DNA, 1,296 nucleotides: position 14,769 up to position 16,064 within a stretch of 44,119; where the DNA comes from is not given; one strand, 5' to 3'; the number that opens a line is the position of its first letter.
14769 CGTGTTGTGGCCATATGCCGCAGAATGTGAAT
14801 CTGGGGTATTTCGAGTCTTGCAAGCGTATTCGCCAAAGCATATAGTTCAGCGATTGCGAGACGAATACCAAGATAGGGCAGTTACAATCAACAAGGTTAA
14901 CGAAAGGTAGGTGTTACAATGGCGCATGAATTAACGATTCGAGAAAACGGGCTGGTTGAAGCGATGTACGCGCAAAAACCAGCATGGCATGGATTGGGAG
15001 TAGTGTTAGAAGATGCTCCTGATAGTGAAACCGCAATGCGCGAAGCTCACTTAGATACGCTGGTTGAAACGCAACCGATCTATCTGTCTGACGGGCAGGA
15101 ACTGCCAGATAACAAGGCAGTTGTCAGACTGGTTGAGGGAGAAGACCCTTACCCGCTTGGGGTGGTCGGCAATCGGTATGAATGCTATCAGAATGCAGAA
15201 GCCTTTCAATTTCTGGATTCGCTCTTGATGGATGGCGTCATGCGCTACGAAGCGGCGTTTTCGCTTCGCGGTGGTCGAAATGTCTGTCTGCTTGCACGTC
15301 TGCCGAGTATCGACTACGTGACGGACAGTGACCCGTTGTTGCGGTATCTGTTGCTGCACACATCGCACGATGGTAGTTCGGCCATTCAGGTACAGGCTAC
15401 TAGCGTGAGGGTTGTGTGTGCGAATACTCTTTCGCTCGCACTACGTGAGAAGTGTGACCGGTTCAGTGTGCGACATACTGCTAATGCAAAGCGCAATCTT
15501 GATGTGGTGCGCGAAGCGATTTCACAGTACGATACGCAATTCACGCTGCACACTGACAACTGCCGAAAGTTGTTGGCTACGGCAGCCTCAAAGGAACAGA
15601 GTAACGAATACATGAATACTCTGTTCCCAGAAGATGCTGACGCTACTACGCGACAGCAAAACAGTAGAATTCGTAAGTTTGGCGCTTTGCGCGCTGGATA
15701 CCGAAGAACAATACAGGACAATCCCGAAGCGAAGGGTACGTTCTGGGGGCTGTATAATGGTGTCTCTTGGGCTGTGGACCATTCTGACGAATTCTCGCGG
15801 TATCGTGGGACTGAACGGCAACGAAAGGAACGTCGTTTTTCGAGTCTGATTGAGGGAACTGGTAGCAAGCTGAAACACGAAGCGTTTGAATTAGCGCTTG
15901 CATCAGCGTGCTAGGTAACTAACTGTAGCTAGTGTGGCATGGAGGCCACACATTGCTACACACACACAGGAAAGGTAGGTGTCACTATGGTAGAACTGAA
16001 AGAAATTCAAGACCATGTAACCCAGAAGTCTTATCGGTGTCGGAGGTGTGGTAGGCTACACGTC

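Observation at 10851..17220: Compositionally distinct early/accessory block bounded by terminators: candidate anti-defence island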

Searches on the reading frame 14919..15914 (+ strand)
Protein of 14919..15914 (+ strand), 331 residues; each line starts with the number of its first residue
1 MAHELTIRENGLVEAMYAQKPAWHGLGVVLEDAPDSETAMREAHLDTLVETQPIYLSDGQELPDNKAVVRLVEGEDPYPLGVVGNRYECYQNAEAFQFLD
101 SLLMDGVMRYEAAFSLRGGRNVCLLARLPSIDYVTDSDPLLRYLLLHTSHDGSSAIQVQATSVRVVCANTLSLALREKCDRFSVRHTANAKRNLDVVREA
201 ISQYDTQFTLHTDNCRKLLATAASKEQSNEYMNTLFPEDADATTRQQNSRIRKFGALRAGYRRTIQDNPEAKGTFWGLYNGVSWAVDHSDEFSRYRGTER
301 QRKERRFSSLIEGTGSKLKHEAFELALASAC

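Call 7: search_protein_families(library=pfam, proteins=[window:14919-15914:+], max_evalue=0.1)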
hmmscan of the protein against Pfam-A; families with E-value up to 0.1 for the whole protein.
window:14919-15914:+ (331 aa): 1 family
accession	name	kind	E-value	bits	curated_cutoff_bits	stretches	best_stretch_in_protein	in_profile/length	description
PF06067.16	DUF932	-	5.3e-50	170.8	23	1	79-306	1-222/227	Domain of unknown function (DUF932)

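Call 10: search_protein_families(library=phrogs, proteins=[window:14919-15914:+], max_evalue=0.001)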
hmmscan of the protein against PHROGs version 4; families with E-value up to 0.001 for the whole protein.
window:14919-15914:+ (331 aa): 1 family
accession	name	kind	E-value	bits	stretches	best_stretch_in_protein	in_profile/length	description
phrog_1221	-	unknown function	2.4e-61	208.8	1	1-328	16-346/355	-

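Call 19: search_dna_similar(query=window:14919-15914:+, collection=phages, mode=protein, max_rows=25)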
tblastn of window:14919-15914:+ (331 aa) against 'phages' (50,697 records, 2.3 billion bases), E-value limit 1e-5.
Records with a match: 527; places in all: 613; records where one place covers at least 80% of the query: 344.
Best place of each record, by identity: <60% 527.
By first word of the organism name: Mycobacterium 177; Streptomyces 116; Microbacterium 58; Arthrobacter 50; Gordonia 35; Stenotrophomonas 16; uncultured 15; Rhodococcus 9; Sinorhizobium 7; CrAssphage 7; and 19 more.
By host as written in the record: Mycobacterium smegmatis mc2 155 102; Streptomyces griseus ATCC 10137 51; - 42; Mycobacterium smegmatis mc#155 35; Arthrobacter sp. ATCC 21022 33; Streptomyces lividans JI 1326 29; Microbacterium foliorum NRRL B-24224 SEA 23; Microbacterium foliorum NRRL B-24224 20; and 58 more.
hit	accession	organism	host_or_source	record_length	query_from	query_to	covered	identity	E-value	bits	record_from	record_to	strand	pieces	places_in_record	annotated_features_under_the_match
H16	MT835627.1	Bacteriophage sp.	human fecal samples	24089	13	330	96%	34.5%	4e-40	155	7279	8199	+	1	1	record has no annotation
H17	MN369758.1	Gordonia phage NHagos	Gordonia rubripertincta NRRL B-16540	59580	1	317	96%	31.4%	2e-31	130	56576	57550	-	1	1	76: hypothetical protein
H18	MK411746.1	Arthrobacter phage Sonali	Arthrobacter globiformis B-2979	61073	18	325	93%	32.2%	2e-31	130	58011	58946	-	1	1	94: hypothetical protein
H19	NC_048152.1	Arthrobacter phage Sonali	Arthrobacter globiformis B-2979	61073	18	325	93%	32.2%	2e-31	130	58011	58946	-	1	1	94: hypothetical protein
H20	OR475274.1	Arthrobacter phage Wyborn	Arthrobacter globiformis NRRL B-2880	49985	1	329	99%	29.8%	2e-25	112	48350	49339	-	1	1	77: hypothetical protein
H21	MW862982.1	Arthrobacter phage Sicarius2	Arthrobacter globiformis B-2979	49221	1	329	99%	29.5%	1e-24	110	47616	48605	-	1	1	78: hypothetical protein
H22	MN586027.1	Arthrobacter phage Mufasa8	Arthrobacter sp. ATCC 21022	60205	1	325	98%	29.6%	1e-29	125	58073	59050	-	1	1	100: hypothetical protein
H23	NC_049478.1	Arthrobacter phage Mufasa8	Arthrobacter sp. ATCC 21022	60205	1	325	98%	29.6%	1e-29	125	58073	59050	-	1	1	100: hypothetical protein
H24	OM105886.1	Gordonia phage Ligma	Gordonia terrae NRRL B-16283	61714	1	317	96%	30.3%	1e-29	125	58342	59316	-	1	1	80: hypothetical protein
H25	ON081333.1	Gordonia phage Axumite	Gordonia terrae 3612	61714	1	317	96%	30.3%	1e-29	125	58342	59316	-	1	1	80: hypothetical protein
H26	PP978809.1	Gordonia phage Shatter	Gordonia terrae NRRL B-16283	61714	1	317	96%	30.3%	1e-29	125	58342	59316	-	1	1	80: hypothetical protein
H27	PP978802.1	Gordonia phage Fresco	Gordonia terrae NRRL B-16283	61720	1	317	96%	30.3%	1e-29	125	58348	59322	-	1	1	80: hypothetical protein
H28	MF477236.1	Nocardia phage NTR1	Nocardia transvalensis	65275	1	292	88%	32.6%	3e-30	127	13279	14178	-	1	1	hypothetical protein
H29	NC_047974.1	Gordonia phage Jace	Rhodococcus erythropolis RIA 643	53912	1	325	98%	29.1%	3e-27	118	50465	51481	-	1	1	91: hypothetical protein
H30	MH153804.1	Gordonia phage Jace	Rhodococcus erythropolis RIA 643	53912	1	325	98%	29.1%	3e-27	118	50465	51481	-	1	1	91: hypothetical protein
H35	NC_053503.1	Mycobacterium phage Laurie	Mycobacterium smegmatis mc2 155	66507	1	329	99%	28.5%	4e-19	94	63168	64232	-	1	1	hypothetical protein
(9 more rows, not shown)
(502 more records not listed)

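Call 28: search_solved_structures(query=window:14919-15914:+, max_evalue=1)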
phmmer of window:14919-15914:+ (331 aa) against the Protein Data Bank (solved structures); distinct sequences matched with E-value up to 1: 0.

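Call 54: search_protein_families(library=padloc, proteins=[window:14919-15914:+], max_evalue=0.01)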
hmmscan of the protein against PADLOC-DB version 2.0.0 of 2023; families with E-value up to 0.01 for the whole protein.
window:14919-15914:+ (331 aa): 1 family
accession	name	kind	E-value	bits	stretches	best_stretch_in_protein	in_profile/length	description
PDLC04544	PDC-M25B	-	0.0081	14.1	0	195-264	75-144/246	-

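Call 56: find_homologous_proteins(query=window:14919-15914:+, max_evalue=1e-10)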
Query window:14919-15914:+ (331 aa): 2433 proteins with E <= 1e-10 among 8000 candidates; the best 120 are listed.
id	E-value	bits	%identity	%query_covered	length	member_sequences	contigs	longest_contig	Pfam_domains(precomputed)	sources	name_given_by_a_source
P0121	5.9e-220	747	100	100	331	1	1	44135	PF06067.17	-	-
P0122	1.3e-101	358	52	99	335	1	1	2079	PF06067.17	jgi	-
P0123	1.5e-88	315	49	98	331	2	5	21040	PF06067.17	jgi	jgi:phage/plasmid-like protein (TIGR03299 family)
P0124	1.5e-87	312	49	100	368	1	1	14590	PF06067.17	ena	-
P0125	9.5e-86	306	47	100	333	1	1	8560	PF06067.17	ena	-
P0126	2.4e-84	301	48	100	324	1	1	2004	PF06067.17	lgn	-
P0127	1.3e-83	299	47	98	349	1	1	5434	PF06067.17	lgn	-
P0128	3.4e-83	298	48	100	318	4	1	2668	PF06067.17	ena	-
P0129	3.6e-83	298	48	100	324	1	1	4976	PF06067.17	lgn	-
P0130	4.2e-83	297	47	99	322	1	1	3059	PF06067.17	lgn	-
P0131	3.0e-82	295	48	100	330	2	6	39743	PF06067.17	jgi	jgi:phage/plasmid-like protein (TIGR03299 family)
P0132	6.9e-82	293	48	100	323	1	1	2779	PF06067.17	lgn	-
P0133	1.5e-81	292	46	100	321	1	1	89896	PF06067.17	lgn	-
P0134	4.4e-81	291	47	100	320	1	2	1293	PF06067.17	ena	-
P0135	6.5e-81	290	46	100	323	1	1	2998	PF06067.17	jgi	jgi:phage/plasmid-like protein (TIGR03299 family)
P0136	6.9e-81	290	43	100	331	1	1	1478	PF06067.17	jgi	jgi:phage/plasmid-like protein (TIGR03299 family)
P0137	1.1e-80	289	47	100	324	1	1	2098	PF06067.17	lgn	-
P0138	2.8e-80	288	47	100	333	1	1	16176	PF06067.17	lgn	-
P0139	2.9e-80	288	46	100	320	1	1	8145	PF06067.17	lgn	-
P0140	8.2e-80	287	47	100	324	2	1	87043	PF06067.17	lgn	-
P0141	1.0e-79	286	47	100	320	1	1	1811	PF06067.17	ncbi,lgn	-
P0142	1.2e-79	286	47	99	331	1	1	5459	PF06067.17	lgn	-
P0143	1.9e-79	285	47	100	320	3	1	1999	PF06067.17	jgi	jgi:phage/plasmid-like protein (TIGR03299 family)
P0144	2.0e-79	285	47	100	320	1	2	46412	PF06067.17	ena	-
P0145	2.1e-79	285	48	100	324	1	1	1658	PF06067.17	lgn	-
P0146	2.8e-79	285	46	98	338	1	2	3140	PF06067.17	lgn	-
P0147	6.6e-79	284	47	99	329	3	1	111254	PF06067.17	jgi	jgi:phage/plasmid-like protein (TIGR03299 family)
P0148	8.0e-79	283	47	100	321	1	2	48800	PF06067.17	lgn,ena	-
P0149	1.8e-78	282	46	99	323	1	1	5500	PF06067.17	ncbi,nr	ncbi:MAG: DUF932 domain-containing protein [Planctomycetaceae bacterium]|nr:DUF932 domain-containing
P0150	2.9e-78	281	44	97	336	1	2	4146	PF06067.17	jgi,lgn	jgi:phage/plasmid-like protein (TIGR03299 family)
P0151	5.5e-78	281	46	100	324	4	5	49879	PF06067.17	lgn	-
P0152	9.0e-78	280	47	100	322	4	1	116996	PF06067.17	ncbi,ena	-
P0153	1.2e-77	280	45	99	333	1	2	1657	PF06067.17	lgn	-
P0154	1.6e-77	279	45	100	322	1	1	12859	PF06067.17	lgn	-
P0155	2.0e-77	279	45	100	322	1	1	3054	PF06067.17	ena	-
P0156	5.6e-77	277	45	99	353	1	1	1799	PF06067.17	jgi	jgi:phage/plasmid-like protein (TIGR03299 family)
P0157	6.1e-77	277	45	100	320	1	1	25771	PF06067.17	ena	-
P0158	7.2e-77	277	45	100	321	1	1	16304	PF06067.17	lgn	-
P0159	1.1e-76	276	44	97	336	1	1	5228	PF06067.17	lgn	-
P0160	1.2e-76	276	46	99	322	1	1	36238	PF06067.17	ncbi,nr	ncbi:MAG: DUF932 domain-containing protein [Planctomycetaceae bacterium]|nr:DUF932 domain-containing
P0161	1.8e-76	276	46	100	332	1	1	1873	PF06067.17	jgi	jgi:phage/plasmid-like protein (TIGR03299 family)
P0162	1.9e-76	276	45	100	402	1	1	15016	PF06067.17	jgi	-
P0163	2.2e-76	275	44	100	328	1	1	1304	PF06067.17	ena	-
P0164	3.4e-76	275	45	99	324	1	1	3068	PF06067.17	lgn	-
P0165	5.9e-76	274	45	100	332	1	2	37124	PF06067.17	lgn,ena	-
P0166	7.3e-76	274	45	99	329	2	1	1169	PF06067.17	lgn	-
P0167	7.4e-76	274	44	99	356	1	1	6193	PF06067.17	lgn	-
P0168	1.0e-75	273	45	100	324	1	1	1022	PF06067.17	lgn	-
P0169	1.3e-75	273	45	100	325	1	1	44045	PF06067.17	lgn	-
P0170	1.8e-75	272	43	100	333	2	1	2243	PF06067.17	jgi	-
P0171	1.8e-75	272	44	100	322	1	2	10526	PF06067.17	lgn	-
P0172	1.8e-75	272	44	100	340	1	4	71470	PF06067.17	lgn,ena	-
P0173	2.5e-75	272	45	100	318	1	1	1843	PF06067.17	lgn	-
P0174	3.7e-75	271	44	100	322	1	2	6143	PF06067.17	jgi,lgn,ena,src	-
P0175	7.2e-75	270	45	100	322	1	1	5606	PF06067.17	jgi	jgi:phage/plasmid-like protein (TIGR03299 family)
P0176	1.9e-74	269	44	100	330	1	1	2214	PF06067.17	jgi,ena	-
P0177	2.6e-74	269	44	100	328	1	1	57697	PF06067.17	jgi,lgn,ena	-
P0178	2.7e-74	268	44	100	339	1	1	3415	PF06067.17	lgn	-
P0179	1.4e-73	266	45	100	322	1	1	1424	PF06067.17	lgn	-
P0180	2.1e-73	266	43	99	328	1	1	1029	PF06067.17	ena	-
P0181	3.5e-73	265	42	100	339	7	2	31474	PF06067.17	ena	-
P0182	4.0e-73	265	44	100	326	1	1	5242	PF06067.17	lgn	-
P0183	5.9e-73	264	45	99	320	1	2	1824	PF06067.17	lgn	-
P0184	9.0e-73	263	43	98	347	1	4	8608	PF06067.17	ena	-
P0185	2.8e-72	262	44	98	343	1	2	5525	PF06067.17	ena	-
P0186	7.2e-72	260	44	99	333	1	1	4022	PF06067.17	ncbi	-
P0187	1.8e-71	259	45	100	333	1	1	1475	PF06067.17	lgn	-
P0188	2.7e-71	259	43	100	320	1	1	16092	PF06067.17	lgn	-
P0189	5.6e-71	258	43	100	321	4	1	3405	PF06067.17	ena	-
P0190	9.5e-71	257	43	99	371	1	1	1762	PF06067.17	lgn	-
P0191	2.1e-70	256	42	99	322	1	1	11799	PF06067.17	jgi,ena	-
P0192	5.0e-70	254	43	96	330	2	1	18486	PF06067.17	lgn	-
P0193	6.9e-70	254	46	94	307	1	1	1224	PF06067.17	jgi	jgi:phage/plasmid-like protein (TIGR03299 family)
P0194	1.6e-69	253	43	100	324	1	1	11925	PF06067.17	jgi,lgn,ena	-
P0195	4.9e-69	251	43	99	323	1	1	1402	PF06067.17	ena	-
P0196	8.3e-69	250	45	100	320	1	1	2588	PF06067.17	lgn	-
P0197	9.4e-69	250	44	99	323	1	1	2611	PF06067.17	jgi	jgi:phage/plasmid-like protein (TIGR03299 family)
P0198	1.1e-68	250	43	99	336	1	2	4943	PF06067.17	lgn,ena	-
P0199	1.4e-68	250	44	99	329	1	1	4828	PF06067.17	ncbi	-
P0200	1.5e-68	250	44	97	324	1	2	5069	PF06067.17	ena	-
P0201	2.1e-68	249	44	95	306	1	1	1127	PF06067.17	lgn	-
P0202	2.4e-68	249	44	97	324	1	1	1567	PF06067.17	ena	-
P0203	2.5e-68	249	42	99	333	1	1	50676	PF06067.17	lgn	-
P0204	4.7e-68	248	46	87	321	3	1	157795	PF06067.17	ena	-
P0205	6.0e-68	248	43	99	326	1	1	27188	PF06067.17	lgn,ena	-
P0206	6.2e-68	248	42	100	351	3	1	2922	PF06067.17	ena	-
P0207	2.0e-67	246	43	97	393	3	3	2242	PF06067.17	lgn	-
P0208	2.1e-67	246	41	100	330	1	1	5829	PF06067.17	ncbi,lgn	-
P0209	2.7e-67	245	42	99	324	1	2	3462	PF06067.17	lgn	-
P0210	2.9e-67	245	42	99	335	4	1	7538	PF06067.17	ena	-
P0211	4.3e-67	245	42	100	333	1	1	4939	PF06067.17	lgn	-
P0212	5.3e-67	244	41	98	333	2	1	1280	PF06067.17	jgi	jgi:phage/plasmid-like protein (TIGR03299 family)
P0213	7.5e-67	244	43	98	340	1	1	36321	PF06067.17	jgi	jgi:phage/plasmid-like protein (TIGR03299 family)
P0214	9.0e-67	244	42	96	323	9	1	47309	PF06067.17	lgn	-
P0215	2.3e-66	242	43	99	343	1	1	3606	PF06067.17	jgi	jgi:phage/plasmid-like protein (TIGR03299 family)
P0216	6.7e-66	241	43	98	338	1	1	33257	PF06067.17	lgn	-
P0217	1.3e-65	240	43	100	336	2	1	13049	PF06067.17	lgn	-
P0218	4.4e-65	238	41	100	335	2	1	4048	PF06067.17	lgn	-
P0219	5.9e-65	238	43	96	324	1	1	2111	PF06067.17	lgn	-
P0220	7.4e-65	237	41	100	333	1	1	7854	PF06067.17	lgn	-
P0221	1.4e-64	237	41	100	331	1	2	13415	PF06067.17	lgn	-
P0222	1.5e-64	236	42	100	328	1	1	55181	PF06067.17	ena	-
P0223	1.6e-64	236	42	96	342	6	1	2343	PF06067.17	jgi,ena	-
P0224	1.7e-64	236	42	98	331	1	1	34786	PF06067.17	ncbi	-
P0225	2.0e-64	236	42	99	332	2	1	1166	PF06067.17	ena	-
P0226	2.5e-64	236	42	97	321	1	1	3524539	PF06067.17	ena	-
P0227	5.7e-64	235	42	97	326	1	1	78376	PF06067.17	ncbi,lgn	-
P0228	7.2e-64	234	41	96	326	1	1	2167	PF06067.17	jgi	jgi:phage/plasmid-like protein (TIGR03299 family)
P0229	1.1e-63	234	42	98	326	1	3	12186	PF06067.17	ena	-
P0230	1.3e-63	233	41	100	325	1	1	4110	PF06067.17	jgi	jgi:phage/plasmid-like protein (TIGR03299 family)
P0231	1.4e-63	233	42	98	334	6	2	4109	PF06067.17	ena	-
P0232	1.4e-63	233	39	100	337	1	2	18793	PF06067.17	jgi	jgi:phage/plasmid-like protein (TIGR03299 family)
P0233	2.7e-63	232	40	98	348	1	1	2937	PF06067.17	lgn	-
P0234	5.3e-63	231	41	99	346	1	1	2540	PF06067.17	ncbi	-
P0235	1.5e-62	230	40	99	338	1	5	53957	PF06067.17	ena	-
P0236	2.7e-62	229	42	98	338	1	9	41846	PF06067.17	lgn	-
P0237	3.4e-62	229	42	97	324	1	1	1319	PF06067.17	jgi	-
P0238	4.6e-62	228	41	100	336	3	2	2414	PF06067.17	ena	-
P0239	5.0e-62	228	42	98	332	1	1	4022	PF06067.17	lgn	-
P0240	5.1e-62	228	42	96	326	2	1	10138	PF06067.17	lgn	-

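Call 58: find_encoding_contigs(protein=P0131, flank=10000, max_places=1)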
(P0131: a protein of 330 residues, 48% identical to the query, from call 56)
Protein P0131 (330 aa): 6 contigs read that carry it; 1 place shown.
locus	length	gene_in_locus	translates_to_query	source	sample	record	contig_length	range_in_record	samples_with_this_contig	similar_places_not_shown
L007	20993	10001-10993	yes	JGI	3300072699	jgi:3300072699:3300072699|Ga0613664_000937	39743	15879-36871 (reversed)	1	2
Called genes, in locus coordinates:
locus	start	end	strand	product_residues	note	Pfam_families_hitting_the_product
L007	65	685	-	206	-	PF00196:GerE, PF08281:Sigma70_r4_2 (weak)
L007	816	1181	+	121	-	-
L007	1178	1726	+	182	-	-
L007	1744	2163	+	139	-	-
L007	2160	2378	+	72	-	-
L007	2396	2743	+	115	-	-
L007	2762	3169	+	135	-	-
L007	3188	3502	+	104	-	-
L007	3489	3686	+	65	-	-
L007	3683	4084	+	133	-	-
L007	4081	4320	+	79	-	-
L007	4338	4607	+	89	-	-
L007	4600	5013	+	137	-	-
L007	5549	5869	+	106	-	-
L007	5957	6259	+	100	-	-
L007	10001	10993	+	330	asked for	PF06067:DUF932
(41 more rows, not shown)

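Call 59: find_encoding_contigs(protein=P0169, flank=10000, max_places=1)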
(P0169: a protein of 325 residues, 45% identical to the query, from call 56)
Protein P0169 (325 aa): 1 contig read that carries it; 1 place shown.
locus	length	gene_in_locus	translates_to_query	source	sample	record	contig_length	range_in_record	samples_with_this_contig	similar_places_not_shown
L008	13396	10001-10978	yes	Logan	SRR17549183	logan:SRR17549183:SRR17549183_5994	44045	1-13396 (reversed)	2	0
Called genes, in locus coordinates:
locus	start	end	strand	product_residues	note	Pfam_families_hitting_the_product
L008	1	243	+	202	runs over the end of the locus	-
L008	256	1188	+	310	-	PF12705:PDDEXK_1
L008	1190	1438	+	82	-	-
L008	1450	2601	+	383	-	-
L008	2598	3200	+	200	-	-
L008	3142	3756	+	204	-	-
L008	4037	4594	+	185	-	-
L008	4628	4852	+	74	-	-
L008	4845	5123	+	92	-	-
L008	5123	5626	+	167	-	PF05866:RusA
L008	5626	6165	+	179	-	PF02086:MethyltransfD12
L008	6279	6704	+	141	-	-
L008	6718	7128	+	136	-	-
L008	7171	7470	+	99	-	-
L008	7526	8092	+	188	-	PF05063:MT-A70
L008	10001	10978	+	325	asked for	PF06067:DUF932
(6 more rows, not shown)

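Call 60: find_encoding_contigs(protein=P0123, flank=10000, max_places=1)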
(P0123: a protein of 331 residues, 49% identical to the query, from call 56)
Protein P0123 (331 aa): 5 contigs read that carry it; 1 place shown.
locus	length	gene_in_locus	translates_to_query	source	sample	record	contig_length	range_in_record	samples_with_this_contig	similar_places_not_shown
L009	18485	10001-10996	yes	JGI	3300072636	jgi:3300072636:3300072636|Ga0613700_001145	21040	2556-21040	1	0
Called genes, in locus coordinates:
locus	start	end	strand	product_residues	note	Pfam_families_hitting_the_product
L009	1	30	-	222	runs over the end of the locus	PF00196:GerE, PF08281:Sigma70_r4_2 (weak)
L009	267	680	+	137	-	-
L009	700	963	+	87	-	-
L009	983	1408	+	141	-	-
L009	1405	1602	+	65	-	-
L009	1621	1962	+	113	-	-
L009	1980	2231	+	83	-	-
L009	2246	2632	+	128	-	-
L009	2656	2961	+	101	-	-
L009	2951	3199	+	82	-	-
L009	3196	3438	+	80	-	-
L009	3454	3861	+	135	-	-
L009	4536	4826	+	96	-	-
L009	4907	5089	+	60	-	-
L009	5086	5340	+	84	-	-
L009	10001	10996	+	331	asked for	PF06067:DUF932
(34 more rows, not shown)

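Call 69: predict_structure(alignment_id=A1)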
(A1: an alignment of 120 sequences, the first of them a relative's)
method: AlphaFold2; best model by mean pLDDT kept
length: 331 residues; sequences in the alignment: 120
mean_pLDDT: 94.5   pTM: 0.85
mean pLDDT of the five models: 94.5, 94.1, 93.5, 92.3, 90.9
residues with pLDDT >= 90: 287; 70-90: 42; 50-70: 2; < 50: 0
segments of 3 or more residues with pLDDT < 50: none
pLDDT, mean of each block of 10 residues (from residue 1): 87 96 89 98 98 98 98 96 98 97 91 97 96 93 96 96 91 86 96 94 87 96 98 97 97 97 96 98 95 93 87 90 97 94
secondary structure, 60 per line:
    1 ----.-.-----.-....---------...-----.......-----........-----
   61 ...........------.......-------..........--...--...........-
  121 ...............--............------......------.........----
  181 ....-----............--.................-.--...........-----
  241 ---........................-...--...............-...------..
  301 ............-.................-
elements in order: E15-18 E28-30 H36-42 E48-55 E61-71 E78-84 H92-101 E109-116 E121-135 E138-149 E156-161 H168-176 E181-184 H190-201 H204-220 H225-235 H244-267 H275-288 H299-312 H314-330
